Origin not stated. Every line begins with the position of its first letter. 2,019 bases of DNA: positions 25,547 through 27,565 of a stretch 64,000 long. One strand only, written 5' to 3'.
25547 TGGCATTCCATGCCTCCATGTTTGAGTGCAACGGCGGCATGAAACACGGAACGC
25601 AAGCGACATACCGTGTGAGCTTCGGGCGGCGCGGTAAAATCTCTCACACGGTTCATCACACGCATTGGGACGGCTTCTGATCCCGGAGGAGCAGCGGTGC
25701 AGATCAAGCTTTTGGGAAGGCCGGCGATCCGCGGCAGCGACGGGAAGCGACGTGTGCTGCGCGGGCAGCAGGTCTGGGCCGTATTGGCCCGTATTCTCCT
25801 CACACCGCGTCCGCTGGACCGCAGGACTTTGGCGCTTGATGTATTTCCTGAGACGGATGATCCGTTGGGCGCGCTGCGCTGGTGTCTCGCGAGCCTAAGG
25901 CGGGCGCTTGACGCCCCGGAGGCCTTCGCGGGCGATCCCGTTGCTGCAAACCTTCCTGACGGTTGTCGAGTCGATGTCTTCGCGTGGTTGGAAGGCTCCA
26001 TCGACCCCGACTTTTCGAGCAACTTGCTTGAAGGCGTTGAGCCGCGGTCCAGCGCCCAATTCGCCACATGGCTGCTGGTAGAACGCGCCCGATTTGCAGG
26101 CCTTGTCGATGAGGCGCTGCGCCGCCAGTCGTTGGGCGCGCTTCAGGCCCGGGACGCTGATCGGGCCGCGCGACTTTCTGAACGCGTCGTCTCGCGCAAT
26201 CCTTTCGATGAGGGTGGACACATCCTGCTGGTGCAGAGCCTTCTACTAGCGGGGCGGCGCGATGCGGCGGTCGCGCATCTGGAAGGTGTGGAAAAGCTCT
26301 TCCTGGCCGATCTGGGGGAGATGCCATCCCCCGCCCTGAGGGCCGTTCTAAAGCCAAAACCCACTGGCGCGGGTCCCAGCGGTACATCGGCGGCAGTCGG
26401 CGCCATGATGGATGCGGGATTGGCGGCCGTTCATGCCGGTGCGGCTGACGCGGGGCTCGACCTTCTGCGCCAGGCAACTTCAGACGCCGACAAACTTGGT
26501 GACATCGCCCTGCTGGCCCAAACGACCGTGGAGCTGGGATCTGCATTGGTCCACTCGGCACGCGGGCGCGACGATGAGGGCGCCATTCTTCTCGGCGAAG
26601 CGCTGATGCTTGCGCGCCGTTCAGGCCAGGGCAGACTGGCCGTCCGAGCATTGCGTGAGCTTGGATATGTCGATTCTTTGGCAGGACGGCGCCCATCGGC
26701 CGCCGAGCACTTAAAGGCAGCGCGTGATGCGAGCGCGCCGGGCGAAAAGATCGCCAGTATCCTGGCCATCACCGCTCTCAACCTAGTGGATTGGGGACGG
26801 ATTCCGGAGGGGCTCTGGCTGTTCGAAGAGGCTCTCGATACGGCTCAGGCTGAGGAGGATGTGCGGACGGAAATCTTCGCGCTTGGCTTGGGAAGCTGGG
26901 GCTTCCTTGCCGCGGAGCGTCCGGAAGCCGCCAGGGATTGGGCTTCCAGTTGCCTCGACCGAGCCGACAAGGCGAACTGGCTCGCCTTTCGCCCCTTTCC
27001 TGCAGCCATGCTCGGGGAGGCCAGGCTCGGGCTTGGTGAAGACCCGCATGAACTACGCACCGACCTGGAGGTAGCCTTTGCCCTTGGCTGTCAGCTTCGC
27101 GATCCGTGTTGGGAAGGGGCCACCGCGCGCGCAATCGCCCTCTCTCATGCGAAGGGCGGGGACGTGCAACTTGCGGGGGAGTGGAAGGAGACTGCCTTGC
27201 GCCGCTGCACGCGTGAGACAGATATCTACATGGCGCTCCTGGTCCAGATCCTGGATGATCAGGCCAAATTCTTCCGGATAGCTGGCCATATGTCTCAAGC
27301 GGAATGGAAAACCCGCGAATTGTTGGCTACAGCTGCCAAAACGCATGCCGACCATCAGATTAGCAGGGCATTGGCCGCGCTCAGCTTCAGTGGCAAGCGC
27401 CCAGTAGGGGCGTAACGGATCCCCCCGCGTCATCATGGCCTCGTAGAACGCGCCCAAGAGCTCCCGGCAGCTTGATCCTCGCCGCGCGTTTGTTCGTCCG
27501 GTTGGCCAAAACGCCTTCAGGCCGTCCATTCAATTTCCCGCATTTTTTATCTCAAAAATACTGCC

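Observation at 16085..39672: Conserved palindromic motif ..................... marks cassette and island edges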

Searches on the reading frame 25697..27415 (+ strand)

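Call 16: search_protein_families(library=pfam, proteins=[window:25697-27415:+], max_evalue=0.01)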
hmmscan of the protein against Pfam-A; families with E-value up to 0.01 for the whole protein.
window:25697-27415:+ (572 aa): 3 families
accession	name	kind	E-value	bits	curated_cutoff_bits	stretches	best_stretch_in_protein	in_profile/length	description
PF13424.12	TPR_12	-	2.4e-06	28.1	30.1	1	280-344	7-73/77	Tetratricopeptide repeat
PF03704.23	BTAD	-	0.00018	22.4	22.1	1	123-217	47-141/146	Bacterial transcriptional activator domain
PF14559.12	TPR_19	-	0.0024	18.6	25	1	148-198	1-51/68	Tetratricopeptide repeat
